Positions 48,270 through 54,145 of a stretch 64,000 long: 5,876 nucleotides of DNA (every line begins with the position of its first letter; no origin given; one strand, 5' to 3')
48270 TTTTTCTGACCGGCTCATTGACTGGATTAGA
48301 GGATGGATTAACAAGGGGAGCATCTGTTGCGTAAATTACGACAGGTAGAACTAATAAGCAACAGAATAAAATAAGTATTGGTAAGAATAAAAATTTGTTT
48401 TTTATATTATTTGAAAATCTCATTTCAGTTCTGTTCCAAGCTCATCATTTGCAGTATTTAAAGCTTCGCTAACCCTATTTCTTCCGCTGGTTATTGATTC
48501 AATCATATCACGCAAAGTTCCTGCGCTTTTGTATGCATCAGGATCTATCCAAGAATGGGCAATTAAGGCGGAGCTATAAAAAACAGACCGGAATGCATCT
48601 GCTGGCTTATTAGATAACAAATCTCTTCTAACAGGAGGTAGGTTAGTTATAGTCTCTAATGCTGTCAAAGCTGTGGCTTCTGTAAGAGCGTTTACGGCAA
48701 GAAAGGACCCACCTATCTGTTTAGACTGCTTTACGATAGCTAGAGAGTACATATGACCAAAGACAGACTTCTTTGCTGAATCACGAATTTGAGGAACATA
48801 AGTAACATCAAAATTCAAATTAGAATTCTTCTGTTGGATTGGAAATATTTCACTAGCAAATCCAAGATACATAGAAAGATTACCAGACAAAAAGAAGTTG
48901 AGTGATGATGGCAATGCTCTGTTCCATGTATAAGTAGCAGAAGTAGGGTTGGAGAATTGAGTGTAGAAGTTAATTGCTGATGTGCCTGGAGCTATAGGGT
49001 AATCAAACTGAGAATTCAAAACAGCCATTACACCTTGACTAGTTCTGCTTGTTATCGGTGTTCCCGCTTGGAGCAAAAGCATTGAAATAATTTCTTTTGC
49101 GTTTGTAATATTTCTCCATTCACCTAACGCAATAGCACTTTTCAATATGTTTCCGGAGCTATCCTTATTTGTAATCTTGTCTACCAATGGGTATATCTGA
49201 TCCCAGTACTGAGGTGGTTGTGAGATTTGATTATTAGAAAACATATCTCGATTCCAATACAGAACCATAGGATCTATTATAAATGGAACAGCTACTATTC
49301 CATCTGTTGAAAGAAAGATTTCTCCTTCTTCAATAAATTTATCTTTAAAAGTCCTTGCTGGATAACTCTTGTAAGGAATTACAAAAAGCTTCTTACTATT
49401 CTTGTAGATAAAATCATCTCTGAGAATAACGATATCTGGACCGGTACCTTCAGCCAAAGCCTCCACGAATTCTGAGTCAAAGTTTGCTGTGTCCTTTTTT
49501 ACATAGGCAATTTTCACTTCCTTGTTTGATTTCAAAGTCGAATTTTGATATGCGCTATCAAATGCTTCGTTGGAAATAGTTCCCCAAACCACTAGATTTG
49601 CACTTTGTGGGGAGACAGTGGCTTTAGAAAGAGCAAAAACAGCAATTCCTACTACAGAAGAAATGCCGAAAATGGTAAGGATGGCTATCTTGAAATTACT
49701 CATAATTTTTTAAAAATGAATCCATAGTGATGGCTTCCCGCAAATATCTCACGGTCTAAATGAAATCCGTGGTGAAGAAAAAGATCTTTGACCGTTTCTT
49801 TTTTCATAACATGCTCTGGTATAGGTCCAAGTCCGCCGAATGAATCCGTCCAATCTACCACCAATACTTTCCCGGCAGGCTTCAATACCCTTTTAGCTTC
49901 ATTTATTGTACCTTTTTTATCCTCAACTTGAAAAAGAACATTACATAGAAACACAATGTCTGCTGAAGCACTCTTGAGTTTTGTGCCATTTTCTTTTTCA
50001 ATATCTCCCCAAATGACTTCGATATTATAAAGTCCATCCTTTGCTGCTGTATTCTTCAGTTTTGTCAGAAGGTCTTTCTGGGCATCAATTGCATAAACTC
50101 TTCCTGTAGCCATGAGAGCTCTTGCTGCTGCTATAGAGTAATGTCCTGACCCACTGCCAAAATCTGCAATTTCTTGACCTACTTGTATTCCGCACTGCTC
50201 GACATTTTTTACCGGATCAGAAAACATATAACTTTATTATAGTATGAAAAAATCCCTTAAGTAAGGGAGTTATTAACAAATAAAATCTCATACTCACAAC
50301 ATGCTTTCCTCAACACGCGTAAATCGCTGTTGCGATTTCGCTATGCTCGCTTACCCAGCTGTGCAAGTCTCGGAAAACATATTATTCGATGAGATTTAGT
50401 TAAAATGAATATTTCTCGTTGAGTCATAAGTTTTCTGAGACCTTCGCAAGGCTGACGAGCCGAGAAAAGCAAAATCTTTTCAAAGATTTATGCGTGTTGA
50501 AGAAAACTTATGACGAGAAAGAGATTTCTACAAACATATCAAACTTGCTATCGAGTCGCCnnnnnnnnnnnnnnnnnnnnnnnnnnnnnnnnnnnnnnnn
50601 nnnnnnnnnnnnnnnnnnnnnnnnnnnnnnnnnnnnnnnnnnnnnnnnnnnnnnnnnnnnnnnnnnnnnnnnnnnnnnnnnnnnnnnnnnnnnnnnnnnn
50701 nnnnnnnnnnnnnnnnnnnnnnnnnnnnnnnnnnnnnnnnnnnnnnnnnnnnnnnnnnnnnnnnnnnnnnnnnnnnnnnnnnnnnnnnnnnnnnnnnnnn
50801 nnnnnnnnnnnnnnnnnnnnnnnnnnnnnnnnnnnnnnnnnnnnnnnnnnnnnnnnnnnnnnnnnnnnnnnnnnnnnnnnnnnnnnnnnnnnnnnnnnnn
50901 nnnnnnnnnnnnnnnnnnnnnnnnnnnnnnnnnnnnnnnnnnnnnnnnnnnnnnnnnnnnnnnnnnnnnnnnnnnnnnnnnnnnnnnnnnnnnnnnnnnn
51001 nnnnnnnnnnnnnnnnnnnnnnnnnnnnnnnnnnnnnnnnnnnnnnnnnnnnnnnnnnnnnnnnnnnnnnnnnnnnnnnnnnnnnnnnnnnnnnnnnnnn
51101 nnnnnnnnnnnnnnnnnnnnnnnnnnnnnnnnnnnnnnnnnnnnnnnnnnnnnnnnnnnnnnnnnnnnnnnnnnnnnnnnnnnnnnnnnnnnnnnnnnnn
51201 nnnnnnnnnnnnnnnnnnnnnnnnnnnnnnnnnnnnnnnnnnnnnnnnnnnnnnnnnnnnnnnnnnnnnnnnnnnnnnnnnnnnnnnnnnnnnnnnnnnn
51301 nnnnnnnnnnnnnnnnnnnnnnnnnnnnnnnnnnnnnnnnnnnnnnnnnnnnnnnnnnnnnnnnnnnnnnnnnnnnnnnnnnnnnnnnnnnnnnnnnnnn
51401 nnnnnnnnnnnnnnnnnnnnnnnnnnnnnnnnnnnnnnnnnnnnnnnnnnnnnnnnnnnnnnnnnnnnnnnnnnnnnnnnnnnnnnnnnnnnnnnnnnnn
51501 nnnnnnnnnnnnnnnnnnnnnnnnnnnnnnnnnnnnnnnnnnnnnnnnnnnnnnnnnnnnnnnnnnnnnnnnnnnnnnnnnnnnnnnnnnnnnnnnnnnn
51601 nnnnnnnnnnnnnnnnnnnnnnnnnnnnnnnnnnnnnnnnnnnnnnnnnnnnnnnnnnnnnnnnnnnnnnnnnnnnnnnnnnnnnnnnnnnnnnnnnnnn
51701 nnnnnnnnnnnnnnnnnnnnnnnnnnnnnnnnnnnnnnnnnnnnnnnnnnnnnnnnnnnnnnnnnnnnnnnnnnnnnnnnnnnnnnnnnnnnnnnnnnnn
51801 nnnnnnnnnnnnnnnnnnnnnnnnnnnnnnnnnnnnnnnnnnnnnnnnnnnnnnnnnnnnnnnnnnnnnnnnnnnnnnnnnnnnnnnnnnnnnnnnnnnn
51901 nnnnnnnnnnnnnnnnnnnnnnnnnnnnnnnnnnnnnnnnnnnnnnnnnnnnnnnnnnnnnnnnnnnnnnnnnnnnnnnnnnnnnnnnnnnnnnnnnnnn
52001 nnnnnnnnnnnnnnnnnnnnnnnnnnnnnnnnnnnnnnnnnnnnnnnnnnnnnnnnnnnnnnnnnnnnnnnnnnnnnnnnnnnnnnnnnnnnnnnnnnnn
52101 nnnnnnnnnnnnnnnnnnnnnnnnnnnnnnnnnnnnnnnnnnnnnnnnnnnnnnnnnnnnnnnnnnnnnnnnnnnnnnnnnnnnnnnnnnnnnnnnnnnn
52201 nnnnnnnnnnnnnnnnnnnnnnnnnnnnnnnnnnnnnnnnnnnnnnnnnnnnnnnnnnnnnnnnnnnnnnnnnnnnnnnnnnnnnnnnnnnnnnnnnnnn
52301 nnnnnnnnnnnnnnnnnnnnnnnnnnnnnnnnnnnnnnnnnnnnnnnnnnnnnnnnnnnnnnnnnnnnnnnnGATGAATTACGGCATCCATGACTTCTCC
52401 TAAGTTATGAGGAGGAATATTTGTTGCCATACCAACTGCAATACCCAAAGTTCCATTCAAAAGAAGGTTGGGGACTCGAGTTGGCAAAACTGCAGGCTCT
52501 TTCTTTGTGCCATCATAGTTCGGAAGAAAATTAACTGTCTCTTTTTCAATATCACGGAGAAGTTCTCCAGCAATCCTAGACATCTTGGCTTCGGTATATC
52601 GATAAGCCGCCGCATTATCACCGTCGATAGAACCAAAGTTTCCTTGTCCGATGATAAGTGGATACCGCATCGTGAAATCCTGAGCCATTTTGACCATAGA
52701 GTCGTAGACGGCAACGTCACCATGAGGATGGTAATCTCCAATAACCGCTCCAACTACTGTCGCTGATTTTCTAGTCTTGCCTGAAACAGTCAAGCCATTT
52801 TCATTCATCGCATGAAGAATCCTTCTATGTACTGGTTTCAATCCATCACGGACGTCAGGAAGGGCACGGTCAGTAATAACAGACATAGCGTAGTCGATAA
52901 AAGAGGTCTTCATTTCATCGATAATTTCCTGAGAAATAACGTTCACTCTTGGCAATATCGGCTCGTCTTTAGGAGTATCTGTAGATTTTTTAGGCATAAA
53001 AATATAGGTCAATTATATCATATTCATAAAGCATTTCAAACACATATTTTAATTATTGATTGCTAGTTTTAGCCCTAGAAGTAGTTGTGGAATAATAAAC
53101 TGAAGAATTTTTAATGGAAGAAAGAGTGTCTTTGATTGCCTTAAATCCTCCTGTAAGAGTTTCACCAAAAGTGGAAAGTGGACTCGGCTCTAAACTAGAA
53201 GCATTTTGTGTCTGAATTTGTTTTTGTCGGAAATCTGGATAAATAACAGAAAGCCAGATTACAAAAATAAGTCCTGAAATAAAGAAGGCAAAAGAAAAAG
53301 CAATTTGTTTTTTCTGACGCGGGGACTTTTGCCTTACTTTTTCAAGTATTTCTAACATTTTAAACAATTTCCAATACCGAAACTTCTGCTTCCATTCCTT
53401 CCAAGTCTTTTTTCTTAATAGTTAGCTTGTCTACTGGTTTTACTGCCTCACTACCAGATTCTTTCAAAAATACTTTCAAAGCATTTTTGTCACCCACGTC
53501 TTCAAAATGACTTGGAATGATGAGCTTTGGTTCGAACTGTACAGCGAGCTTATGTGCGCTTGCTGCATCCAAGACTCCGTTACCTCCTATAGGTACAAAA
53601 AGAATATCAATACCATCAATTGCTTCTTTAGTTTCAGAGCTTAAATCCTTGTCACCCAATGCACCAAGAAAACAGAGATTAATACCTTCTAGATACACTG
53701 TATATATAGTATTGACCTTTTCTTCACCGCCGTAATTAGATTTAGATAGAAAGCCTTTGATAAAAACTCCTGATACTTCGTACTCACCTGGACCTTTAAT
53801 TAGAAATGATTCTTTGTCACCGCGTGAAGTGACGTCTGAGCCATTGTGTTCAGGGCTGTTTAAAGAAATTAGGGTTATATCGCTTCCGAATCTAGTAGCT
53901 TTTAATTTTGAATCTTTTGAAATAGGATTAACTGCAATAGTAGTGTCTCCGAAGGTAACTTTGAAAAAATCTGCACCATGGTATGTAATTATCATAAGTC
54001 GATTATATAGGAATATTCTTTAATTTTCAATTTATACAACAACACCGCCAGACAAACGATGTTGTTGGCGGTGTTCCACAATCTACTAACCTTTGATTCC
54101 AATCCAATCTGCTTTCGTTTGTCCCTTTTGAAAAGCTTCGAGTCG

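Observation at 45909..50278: Operon of six tandem paralogous two-helix small membrane proteins (VirB2/TrbC pilin-like) behind a methyltransferase and a solute-binding-like protein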

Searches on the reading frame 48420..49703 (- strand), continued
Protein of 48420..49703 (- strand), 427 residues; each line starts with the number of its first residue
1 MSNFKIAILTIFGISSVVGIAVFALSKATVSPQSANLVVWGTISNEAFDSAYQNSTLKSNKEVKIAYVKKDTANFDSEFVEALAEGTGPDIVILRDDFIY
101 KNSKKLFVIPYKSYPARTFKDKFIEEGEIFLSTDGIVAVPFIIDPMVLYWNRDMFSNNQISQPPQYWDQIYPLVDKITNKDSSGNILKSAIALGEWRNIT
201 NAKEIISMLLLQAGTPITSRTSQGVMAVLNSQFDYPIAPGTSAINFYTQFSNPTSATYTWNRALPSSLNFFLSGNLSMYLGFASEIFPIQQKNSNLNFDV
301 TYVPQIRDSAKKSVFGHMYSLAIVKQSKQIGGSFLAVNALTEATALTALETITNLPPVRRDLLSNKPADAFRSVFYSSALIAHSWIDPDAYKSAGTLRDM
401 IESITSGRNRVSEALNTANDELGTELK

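Call 85: search_protein_families(library=padloc, proteins=[window:48420-49703:-], max_evalue=0.01)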
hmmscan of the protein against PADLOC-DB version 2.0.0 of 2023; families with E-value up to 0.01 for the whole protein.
window:48420-49703:- (427 aa): 0 families

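Call 100: find_related_loci(query=A5, collection=metagenome_contigs, flank=6000)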
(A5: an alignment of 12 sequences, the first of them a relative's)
Query A5 (429 aa) in metagenome_contigs; peptide patterns used: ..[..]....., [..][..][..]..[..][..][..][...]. (x = any residue, [..] = any of these).
600 stretches matched a pattern (row limit reached: there are more); 456 encode a relative of the query (tblastn E <= 1e-3); the best 80 are kept; 80 distinct loci.
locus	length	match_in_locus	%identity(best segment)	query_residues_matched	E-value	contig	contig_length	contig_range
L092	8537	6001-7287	100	1-429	0e+0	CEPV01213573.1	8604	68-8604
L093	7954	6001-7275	79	1-423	0e+0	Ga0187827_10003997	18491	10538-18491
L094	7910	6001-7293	66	1-429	0e+0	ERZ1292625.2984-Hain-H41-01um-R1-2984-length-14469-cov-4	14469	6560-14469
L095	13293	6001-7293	65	1-429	0e+0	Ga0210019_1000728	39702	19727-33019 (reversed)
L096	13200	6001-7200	66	30-429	0e+0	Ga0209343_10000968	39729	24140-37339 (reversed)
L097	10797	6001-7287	52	1-427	4e-150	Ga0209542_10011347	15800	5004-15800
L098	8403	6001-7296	52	1-427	2e-147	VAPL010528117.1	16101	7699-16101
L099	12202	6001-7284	51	1-427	3e-144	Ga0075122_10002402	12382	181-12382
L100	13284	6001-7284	50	1-426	2e-143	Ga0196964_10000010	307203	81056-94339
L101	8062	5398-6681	49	1-427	2e-140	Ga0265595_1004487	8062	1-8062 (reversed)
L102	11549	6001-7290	50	1-427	5e-139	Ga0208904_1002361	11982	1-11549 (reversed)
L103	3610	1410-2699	50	1-427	1e-143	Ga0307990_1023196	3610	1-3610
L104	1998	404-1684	47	4-427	9e-148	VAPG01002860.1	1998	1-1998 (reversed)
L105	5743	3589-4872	48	1-429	2e-138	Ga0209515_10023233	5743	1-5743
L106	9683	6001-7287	52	1-427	4e-150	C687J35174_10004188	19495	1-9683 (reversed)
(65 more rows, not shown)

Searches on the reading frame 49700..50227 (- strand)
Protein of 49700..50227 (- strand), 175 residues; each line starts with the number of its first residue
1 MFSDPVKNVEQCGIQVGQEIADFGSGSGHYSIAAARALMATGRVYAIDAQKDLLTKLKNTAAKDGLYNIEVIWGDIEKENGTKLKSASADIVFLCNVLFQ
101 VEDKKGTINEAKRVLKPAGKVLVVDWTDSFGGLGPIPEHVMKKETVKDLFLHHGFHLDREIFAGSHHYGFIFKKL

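Call 3: search_protein_families(library=pfam, proteins=[window:49700-50227:-], max_evalue=1)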
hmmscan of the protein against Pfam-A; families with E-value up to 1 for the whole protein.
window:49700-50227:- (175 aa): 25 families
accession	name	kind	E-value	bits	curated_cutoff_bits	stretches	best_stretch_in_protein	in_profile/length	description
PF13847.12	Methyltransf_31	-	1.4e-20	73.9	27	1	17-146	4-128/145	Methyltransferase domain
PF08241.18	Methyltransf_11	-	6.2e-16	59.3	21.2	1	22-122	2-94/95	Methyltransferase domain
PF13649.12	Methyltransf_25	-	7.4e-15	55.9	27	1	20-119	1-97/97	Methyltransferase domain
PF01209.24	Ubie_methyltran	-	1.7e-11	44.4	20.1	1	12-126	43-154/233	ubiE/COQ5 methyltransferase family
PF08242.18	Methyltransf_12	-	1.3e-10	42.3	30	1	22-120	2-97/98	Methyltransferase domain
PF05175.20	MTS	-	1.4e-06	28.5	23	1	17-124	32-139/170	Methyltransferase small domain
PF13489.12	Methyltransf_23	-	2.8e-06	27.6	27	1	14-130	20-123/164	Methyltransferase domain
PF01135.25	PCMT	-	1.7e-05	25.1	20.3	1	12-75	69-132/210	Protein-L-isoaspartate(D-aspartate) O-methyltransferase (PCMT)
PF06325.19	PrmA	-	6.6e-05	23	22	1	14-121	159-256/296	Ribosomal protein L11 methyltransferase (PrmA)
PF13679.12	Methyltransf_32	-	0.00028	21.3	27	1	18-90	27-103/143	Methyltransferase domain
PF08704.16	GCD14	-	0.00077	19.6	26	1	13-94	37-119/247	tRNA methyltransferase complex GCD14 subunit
PF00891.24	Methyltransf_2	-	0.0023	17.8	22.3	1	14-126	60-167/210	O-methyltransferase domain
PF01728.25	FtsJ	-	0.0054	17.1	24.1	1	12-91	16-94/181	FtsJ-like methyltransferase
PF05148.21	Methyltransf_8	-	0.0082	16.5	27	1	83-130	117-163/219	Hypothetical methyltransferase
PF01269.23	Fibrillarin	-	0.02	14.5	27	1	7-124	62-175/227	Fibrillarin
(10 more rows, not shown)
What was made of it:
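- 49700..50227 (-): Class I SAM-dependent methyltransferase (175 aa, no signal peptide). First gene of the operon. A facultative member of the block. Pfam Methyltransf_31 73.9 bits and Methyltransf_11 59.3 bits (call 3).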

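Call 4: search_protein_families(library=ncbifam, proteins=[window:49700-50227:-], max_evalue=1)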
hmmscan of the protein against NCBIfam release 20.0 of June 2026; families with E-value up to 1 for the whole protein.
window:49700-50227:- (175 aa): 52 families (the best 25 are shown)
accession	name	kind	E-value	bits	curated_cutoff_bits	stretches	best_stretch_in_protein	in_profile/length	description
NF008823.0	PRK11873.1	subfamily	5.2e-19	68.8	263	1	13-127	74-185/272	arsenite methyltransferase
NF041537.1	ArsM_AhpD_UU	exception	5.1e-14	51.8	510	1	13-125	73-182/345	arsenite methyltransferase/AhpD domain selenoprotein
NF041536.1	ArsM_DUF2284_UU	exception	6.2e-13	47.9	575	1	14-125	74-182/459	arsenite methyltransferase/DUF2284 domain selenoprotein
NF047649.1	MTase_UXPK_star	exception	1.1e-12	47.6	460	1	14-125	75-183/283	methyltransferase/UXPK-star double selenoprotein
NF001240.0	PRK00216.1-1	equivalog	5.3e-11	42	378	1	9-127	56-172/251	bifunctional demethylmenaquinone methyltransferase/2-methoxy-6-polyprenyl-1,4-benzoquinol methylase UbiE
NF001244.0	PRK00216.1-5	equivalog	5.8e-11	42.1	216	1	8-128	40-158/236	bifunctional demethylmenaquinone methyltransferase/2-methoxy-6-polyprenyl-1,4-benzoquinol methylase UbiE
TIGR02752.1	MenG_heptapren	equivalog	1.2e-09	38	419.85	1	10-125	39-151/231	demethylmenaquinone methyltransferase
NF001243.0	PRK00216.1-4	equivalog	1.2e-09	37.8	235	1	10-125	41-153/237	demethylmenaquinone methyltransferase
TIGR02469.1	CbiT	equivalog_domain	1.3e-09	38.4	78.3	1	12-123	15-120/124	precorrin-6Y C5,15-methyltransferase (decarboxylating) subunit CbiT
NF045667.1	MTase_DVU1556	equivalog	1.4e-09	37.7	155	1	9-129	15-125/213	DVU_1556 family methyltransferase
NF052510.1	methyltran_MpqE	exception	1.5e-09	37.6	335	1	9-127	39-155/234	methyl-plastoquinone biosynthesis methyltransferase MpqE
TIGR01983.1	UbiG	equivalog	4.5e-09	36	102.95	1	17-123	50-151/228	bifunctional 2-polyprenyl-6-hydroxyphenol methylase/3-demethylubiquinol 3-O-methyltransferase UbiG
NF043040.1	corrin_prot_MT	hypoth_equivalog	5.2e-09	35.9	180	1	15-125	40-149/216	corrinoid protein-associated methyltransferase CpaM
TIGR02072.1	BioC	equivalog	2.3e-08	34.2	184.95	1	18-123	36-132/244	malonyl-ACP O-methyltransferase BioC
TIGR01934.1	MenG_MenH_UbiE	subfamily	3.5e-08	33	158.35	1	9-127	32-145/223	ubiquinone/menaquinone biosynthesis methyltransferase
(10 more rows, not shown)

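Call 84: search_solved_structures(query=window:49700-50227:-, max_evalue=1e-8)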
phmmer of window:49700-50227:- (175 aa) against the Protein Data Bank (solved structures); distinct sequences matched with E-value up to 1e-8: 2.
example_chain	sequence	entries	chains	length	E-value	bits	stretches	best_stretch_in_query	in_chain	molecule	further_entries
3dh0_A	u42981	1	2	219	3.4e-17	66.6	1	3-170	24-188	SAM dependent methyltransferase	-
3i9f_A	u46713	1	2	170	4e-09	40.3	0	21-174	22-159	Putative type 11 methyltransferase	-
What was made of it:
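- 49700..50227 (-): Closest solved structure is 3dh0, a generic SAM methyltransferase, E 3e-17 (call 84).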

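Call 85: search_protein_families(library=padloc, proteins=[window:49700-50227:-], max_evalue=0.01)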
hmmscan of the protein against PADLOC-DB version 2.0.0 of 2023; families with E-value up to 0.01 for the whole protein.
window:49700-50227:- (175 aa): 1 family
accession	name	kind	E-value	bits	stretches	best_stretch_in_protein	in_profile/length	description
PDLC04134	mad2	-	1.3e-18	65.1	1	10-157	285-420/492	mads_2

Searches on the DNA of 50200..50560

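Call 17: search_rna_families(source=window, start=50200, end=50560, threshold=evalue, max_evalue=1)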
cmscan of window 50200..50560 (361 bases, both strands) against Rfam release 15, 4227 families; matches with E-value up to 1: 4.
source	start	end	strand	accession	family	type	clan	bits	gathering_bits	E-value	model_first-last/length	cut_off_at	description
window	50272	50538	-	RF00885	MIR821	Gene; miRNA;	-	43.9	249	6e-07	1-275/275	no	MIR821 microRNA precursor family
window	50367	50441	+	RF03743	MIR7696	Gene; miRNA;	-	28.9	83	0.0014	1-88/88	no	MIR7696 microRNA precursor family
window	50367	50441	-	RF03743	MIR7696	Gene; miRNA;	-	19.8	83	0.31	1-88/88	no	MIR7696 microRNA precursor family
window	50217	50265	-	RF02350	psRNA6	Gene; sRNA;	-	11.3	60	0.6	1-333/333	no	Nitrosomonas sRNA psRNA6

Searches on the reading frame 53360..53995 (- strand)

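Call 7: search_protein_families(library=pfam, proteins=[window:53360-53995:-], max_evalue=0.01)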
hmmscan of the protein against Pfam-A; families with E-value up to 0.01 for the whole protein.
window:53360-53995:- (211 aa): 1 family
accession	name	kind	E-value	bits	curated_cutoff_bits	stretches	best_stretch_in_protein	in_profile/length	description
PF13483.12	Lactamase_B_3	-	6.3e-25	88.4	24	1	3-163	2-160/160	Beta-lactamase superfamily domain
